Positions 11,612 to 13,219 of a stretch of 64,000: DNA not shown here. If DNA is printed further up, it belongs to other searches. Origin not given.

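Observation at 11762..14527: DprE1-like FAD oxidase, UbiA prenyltransferase and HAD phosphatase operon: possible lipid-linked pentose (arabinofuranose-type) donor pathway outside Actinobacteria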

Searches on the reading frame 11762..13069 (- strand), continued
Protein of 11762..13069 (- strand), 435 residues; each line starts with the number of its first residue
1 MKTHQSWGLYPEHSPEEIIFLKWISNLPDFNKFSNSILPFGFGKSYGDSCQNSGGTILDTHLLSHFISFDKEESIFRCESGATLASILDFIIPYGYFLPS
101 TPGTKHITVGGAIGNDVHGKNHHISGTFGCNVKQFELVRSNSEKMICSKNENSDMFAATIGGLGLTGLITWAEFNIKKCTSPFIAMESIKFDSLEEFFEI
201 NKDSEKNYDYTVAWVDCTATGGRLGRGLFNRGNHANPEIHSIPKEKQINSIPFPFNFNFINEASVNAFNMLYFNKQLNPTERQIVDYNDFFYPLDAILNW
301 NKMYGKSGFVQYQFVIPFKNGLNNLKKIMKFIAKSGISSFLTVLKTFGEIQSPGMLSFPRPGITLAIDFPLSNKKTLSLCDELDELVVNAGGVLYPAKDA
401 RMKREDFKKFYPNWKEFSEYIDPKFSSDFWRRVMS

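Call 44: find_homologous_proteins(query=L011:5808-6557:+, max_evalue=1e-20)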
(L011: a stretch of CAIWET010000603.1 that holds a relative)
Query L011:5808-6557:+ (249 aa): 7773 proteins with E <= 1e-20 among 8000 candidates; the best 120 are listed.
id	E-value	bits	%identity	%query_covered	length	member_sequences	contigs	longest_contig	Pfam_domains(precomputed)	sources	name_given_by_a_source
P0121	6.8e-156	534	100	99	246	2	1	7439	PF13561.13,PF00106.32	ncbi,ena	-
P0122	2.3e-123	428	78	99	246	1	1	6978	PF13561.13,PF00106.32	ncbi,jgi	jgi:decaprenylphospho-beta-D-erythro-pentofuranosid-2-ulose 2-reductase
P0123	1.5e-104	366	70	99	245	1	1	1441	PF13561.13,PF00106.32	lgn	-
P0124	1.5e-100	353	68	99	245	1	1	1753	PF13561.13,PF00106.32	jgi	jgi:decaprenylphospho-beta-D-erythro-pentofuranosid-2-ulose 2-reductase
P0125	1.4e-99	350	69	99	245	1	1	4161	PF08659.17,PF13561.13,PF00106.32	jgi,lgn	jgi:short-subunit dehydrogenase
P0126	1.9e-99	350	66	99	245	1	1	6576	PF08659.17,PF13561.13,PF00106.32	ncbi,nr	ncbi:MAG: hypothetical protein QG635_2 [Bacteroidota bacterium]|nr:hypothetical protein [Bacteroidot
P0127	1.5e-98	347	65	99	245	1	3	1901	PF13561.13,PF00106.32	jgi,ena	-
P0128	4.5e-98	345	65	99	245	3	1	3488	PF08659.17,PF13561.13,PF00106.32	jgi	-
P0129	6.1e-97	342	64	99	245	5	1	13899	PF13561.13,PF00106.32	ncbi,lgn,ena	-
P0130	8.8e-97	341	66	99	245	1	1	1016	PF13561.13,PF00106.32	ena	-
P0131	1.1e-96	341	65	99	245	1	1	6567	PF13561.13,PF00106.32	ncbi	ncbi:MAG: SDR family oxidoreductase [FCB group bacterium]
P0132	5.2e-96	338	65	99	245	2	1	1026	PF13561.13,PF00106.32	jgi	jgi:decaprenylphospho-beta-D-erythro-pentofuranosid-2-ulose 2-reductase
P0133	6.4e-96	338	65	99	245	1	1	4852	PF08659.17,PF13561.13,PF00106.32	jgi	jgi:decaprenylphospho-beta-D-erythro-pentofuranosid-2-ulose 2-reductase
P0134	1.4e-95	337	63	99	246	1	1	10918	PF13561.13,PF00106.32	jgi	jgi:decaprenylphospho-beta-D-erythro-pentofuranosid-2-ulose 2-reductase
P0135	4.1e-95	336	64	99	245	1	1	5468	PF13561.13,PF00106.32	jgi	jgi:decaprenylphospho-beta-D-erythro-pentofuranosid-2-ulose 2-reductase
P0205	9.9e-86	305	57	99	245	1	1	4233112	PF13561.13,PF00106.32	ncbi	-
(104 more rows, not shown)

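Call 45: search_protein_representatives(protein=window:11762-13069:-)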
Query: 435 residues. Proteins with E-value up to 0.001 (for the whole library): 6545; up to 1e-10: 3837; up to 1e-30: 1677. The best 150 are listed.
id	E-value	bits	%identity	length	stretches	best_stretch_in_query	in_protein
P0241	1.4e-154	531.7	54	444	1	1-434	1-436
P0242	2.2e-136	471.7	51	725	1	4-434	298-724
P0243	1.1e-135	469.4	48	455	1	4-433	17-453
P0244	2.5e-124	432.0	51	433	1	26-434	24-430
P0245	9.8e-124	430.0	49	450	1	26-434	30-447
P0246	9.3e-123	426.8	44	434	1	3-433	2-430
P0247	3.5e-120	418.3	45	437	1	1-433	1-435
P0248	5.1e-120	417.8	46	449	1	7-433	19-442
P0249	9.8e-119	413.6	43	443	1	2-434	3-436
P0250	1.3e-117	409.9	47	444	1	35-433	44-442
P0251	1.6e-116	406.3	47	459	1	34-433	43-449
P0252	5.1e-115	401.3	44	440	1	5-433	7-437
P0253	6.9e-115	400.9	47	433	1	34-434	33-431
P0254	1.9e-113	396.1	43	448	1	5-433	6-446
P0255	2.8e-113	395.6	45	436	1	33-434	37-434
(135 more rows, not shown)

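Call 46: find_encoding_contigs(protein=P0205, flank=10000, max_places=2)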
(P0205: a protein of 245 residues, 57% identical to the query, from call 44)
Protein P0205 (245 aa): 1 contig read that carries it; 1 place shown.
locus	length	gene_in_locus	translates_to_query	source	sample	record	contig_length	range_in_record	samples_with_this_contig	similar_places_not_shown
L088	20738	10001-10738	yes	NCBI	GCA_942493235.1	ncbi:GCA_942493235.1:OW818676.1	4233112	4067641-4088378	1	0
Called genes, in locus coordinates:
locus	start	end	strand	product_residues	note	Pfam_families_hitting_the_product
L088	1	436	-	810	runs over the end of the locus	PF03030:H_PPase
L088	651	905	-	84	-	-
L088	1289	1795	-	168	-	PF12836:HHH_3, PF14520:HHH_5 (faint), PF00633:HHH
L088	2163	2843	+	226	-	PF01209:Ubie_methyltran, PF13489:Methyltransf_23, PF05175:MTS (weak), PF13847:Methyltransf_31, PF08241:Methyltransf_11, PF08242:Methyltransf_12, PF13649:Methyltransf_25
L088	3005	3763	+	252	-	PF01040:UbiA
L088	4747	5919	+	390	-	PF00083:Sugar_tr, PF05977:MFS_3, PF07690:MFS_1, PF12832:MFS_1_like, PF07690:MFS_1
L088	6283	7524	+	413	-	PF06245:DUF1015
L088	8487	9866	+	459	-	PF00206:Lyase_1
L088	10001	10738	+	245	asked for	PF00106:adh_short, PF13561:adh_short_C2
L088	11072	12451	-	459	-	PF01212:Beta_elim_lyase, PF01041:DegT_DnrJ_EryC1 (weak)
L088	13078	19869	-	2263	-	PF13895:Ig_2 (faint), PF20009:GEVED, PF14873:BNR_assoc_N (faint), PF13927:Ig_3 (faint), PF07679:I-set (faint), PF18962:Por_Secre_tail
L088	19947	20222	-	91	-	-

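Call 48: find_encoding_contigs(protein=P0019, flank=10000, max_places=2)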
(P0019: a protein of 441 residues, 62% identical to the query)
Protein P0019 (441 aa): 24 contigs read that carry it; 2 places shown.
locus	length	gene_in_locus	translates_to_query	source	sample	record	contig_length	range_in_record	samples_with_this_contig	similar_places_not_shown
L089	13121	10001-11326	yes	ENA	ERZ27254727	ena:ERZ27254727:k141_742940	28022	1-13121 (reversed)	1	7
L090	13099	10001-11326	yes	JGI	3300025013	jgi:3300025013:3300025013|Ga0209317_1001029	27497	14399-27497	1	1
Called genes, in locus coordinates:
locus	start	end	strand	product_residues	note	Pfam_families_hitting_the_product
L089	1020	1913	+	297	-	-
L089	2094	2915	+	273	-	PF03330:DPBB_1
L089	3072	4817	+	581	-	PF00515:TPR_1 (faint), PF07719:TPR_2 (faint), PF13424:TPR_12 (faint), PF13428:TPR_14 (faint), PF07467:BLIP, PF12895:ANAPC3 (weak), PF25064:ARM_TT21_5th (weak), PF13414:TPR_11 (weak), +4 more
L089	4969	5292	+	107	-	PF11950:DUF3467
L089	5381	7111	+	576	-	PF03065:Glyco_hydro_57, PF09210:BE_C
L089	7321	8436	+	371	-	PF01266:DAO (weak), PF13450:NAD_binding_8, PF03275:GLF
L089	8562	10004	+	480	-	PF12710:HAD (weak), PF01040:UbiA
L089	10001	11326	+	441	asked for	PF01565:FAD_binding_4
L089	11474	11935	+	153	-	PF01797:Y1_Tnp (faint)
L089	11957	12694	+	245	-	PF00106:adh_short, PF13561:adh_short_C2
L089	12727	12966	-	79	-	-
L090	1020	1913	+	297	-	-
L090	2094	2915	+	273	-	PF03330:DPBB_1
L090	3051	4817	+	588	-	PF00515:TPR_1 (faint), PF07719:TPR_2 (faint), PF13424:TPR_12 (faint), PF13428:TPR_14 (faint), PF07467:BLIP, PF12895:ANAPC3 (weak), PF25064:ARM_TT21_5th (weak), PF13414:TPR_11 (weak), +4 more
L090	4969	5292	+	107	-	PF11950:DUF3467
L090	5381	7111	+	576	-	PF03065:Glyco_hydro_57, PF09210:BE_C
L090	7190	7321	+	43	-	-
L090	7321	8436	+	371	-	PF01266:DAO (weak), PF13450:NAD_binding_8, PF03275:GLF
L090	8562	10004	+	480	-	PF12710:HAD (weak), PF01040:UbiA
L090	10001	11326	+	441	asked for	PF01565:FAD_binding_4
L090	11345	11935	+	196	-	PF01797:Y1_Tnp (faint)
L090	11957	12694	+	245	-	PF00106:adh_short, PF13561:adh_short_C2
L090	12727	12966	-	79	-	-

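Call 49: find_encoding_contigs(protein=P0090, flank=10000, max_places=1)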
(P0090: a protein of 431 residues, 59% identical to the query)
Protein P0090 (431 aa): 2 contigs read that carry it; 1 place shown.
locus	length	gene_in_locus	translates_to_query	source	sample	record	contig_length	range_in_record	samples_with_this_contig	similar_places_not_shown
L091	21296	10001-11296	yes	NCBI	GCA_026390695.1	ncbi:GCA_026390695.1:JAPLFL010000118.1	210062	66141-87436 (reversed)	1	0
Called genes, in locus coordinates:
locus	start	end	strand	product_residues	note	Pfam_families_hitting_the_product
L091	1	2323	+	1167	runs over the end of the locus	-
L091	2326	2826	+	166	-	-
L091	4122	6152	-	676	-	PF03190:Thioredox_DsbH, PF13899:Thioredoxin_7, PF06662:C5-epim_C (faint), PF07470:Glyco_hydro_88 (faint)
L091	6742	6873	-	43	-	-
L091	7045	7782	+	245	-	PF22544:HYDIN_VesB_CFA65-like_Ig, PF07610:DUF1573, PF22073:Cep192_D4 (faint), PF15780:ASH (faint), PF22544:HYDIN_VesB_CFA65-like_Ig (weak)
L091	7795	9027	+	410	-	PF12704:MacB_PCD, PF02687:FtsX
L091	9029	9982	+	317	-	PF01569:PAP2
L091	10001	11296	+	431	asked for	PF01565:FAD_binding_4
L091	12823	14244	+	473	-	-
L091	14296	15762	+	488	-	-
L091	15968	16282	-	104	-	-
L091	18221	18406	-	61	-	-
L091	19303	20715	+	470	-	PF02874:ATP-synt_ab_N, PF00006:ATP-synt_ab, PF22919:ATP-synt_VA_C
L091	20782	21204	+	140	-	PF02823:ATP-synt_DE_N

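Call 66: search_dna_similar(query=window:11762-13069:-, collection=plasmids, mode=protein, max_rows=15, max_evalue=1e-20)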
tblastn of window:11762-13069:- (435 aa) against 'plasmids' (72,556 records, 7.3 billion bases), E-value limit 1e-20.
Records with a match: 65; places in all: 65; records where one place covers at least 80% of the query: 65.
Best place of each record, by identity: <60% 65.
By first word of the organism name: Rhizobium 34; Sinorhizobium 5; Salipiger 3; Cereibacter 3; Agrobacterium 2; Ruegeria 2; Granulicella 1; Flammeovirgaceae 1; Chondrinema 1; Rhodobacteraceae 1; and 12 more.
By predicted mobility (MOB-suite, as given by PLSDB): non-mobilizable 46; conjugative 14; mobilizable 5.
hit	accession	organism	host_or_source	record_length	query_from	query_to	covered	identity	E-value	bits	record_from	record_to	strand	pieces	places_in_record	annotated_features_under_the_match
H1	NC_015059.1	Granulicella tundricola MP5ACTX9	-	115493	5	433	99%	47.9%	1e-116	382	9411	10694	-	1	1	FAD-binding oxidoreductase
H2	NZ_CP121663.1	Rhizobium sp. CB3090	Gliricidia sp.,cell culture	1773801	5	433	99%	46.4%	3e-98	329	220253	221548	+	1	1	record has no annotation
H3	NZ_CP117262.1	Rhizobium tumorigenes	Rubus sp.,pure bacterial culture,Aerial ...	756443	37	433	91%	46.3%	5e-97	325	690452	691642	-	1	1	FAD-binding oxidoreductase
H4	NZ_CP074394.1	Agrobacterium salinitolerans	Cotton,tiaaue sample,root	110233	37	433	91%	46.3%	2e-95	320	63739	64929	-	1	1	FAD-binding oxidoreductase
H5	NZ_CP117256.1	Rhizobium tumorigenes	Rubus sp.,pure bacterial culture,Aerial ...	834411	36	433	91%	46.2%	5e-97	325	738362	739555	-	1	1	FAD-binding oxidoreductase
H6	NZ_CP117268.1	Rhizobium rhododendri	Rhododendron sp.,pure bacterial ...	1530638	36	433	91%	45.4%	3e-97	326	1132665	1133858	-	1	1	record has no annotation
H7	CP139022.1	Flammeovirgaceae bacterium SG7u.111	Seagrass,tissue sample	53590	2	434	100%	41.7%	7e-83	285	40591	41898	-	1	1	FAD-binding oxidoreductase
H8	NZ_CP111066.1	Chondrinema litorale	Seaweed,red alga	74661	2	429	98%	40.9%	9e-80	276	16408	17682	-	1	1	FAD-binding oxidoreductase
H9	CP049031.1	Rhodobacteraceae bacterium SC52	Apostichopus japonicus,pure ...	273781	41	433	90%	43.9%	1e-84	290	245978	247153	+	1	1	FAD-binding oxidoreductase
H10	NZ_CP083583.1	Kovacikia minuta CCNUW1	cell culture,fresh water lake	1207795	2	433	99%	39.7%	6e-84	288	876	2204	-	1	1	record has no annotation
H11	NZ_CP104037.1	Rhizobium sp. SRDI969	Pisum sativum,Cell culture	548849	2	433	99%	39.5%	3e-77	268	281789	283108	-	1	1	FAD-binding oxidoreductase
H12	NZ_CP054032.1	Rhizobium indicum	Pisum sativum l. (pea),Pure culture,Pea ...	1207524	5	433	99%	39.5%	5e-78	271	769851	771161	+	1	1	record has no annotation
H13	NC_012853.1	Rhizobium leguminosarum bv. trifolii WSM1325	-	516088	5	433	99%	39.5%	8e-77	267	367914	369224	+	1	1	FAD-binding oxidoreductase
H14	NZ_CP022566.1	Rhizobium leguminosarum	Root nodule,Pisum sativum root-nodule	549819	5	433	99%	39.1%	1e-76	266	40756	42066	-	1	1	FAD-binding oxidoreductase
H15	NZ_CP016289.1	Rhizobium leguminosarum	Vavilovia formosa,cell culture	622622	5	433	99%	39.1%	1e-76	266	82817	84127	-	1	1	FAD-binding oxidoreductase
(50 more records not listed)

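Call 67: get_annotated_region(hit=H1, flank=7000)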
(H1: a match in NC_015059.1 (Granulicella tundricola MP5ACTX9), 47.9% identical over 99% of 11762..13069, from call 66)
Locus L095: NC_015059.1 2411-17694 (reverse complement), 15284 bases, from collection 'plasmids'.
description: Granulicella tundricola MP5ACTX9 plasmid pACIX904, complete sequence
organism: Granulicella tundricola MP5ACTX9 (NCBI taxid 1198114)
taxonomy: Bacteria; Acidobacteriota; Terriglobia; Terriglobales; Acidobacteriaceae; Granulicella; Granulicella tundricola; Granulicella tundricola MP5ACTX9
host: -; source: -; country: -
typing (MOB-suite, as given by PLSDB): mobilizable; replicon rep_cluster_1347; relaxase MOBF
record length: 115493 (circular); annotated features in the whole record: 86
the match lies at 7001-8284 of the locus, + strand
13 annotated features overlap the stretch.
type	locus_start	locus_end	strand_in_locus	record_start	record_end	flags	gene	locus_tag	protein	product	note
CDS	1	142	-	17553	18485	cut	-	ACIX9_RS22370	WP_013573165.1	glycosyltransferase family 8 protein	-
CDS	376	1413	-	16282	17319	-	-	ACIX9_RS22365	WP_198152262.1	hypothetical protein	-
CDS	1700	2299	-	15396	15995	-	-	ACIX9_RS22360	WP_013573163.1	YdcF family protein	-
CDS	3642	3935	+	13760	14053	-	-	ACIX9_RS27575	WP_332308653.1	hypothetical protein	-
CDS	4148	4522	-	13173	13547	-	-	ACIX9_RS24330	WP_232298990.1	helix-turn-helix transcriptional regulator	-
CDS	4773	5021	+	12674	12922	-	-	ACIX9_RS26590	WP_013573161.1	hypothetical protein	-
CDS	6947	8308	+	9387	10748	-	-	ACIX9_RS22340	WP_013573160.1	FAD-binding oxidoreductase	-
CDS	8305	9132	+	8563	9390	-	-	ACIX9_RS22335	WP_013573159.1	SDR family oxidoreductase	-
CDS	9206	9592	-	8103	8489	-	-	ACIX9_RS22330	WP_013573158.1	type II toxin-antitoxin system VapC family toxin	-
CDS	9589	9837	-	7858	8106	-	-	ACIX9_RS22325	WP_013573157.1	toxin-antitoxin system subunit antitoxin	-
CDS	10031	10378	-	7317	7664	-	-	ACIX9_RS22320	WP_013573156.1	hypothetical protein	-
CDS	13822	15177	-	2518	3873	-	-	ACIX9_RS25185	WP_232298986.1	ISL3 family transposase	-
CDS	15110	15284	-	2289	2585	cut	-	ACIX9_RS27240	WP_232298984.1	transposase family protein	-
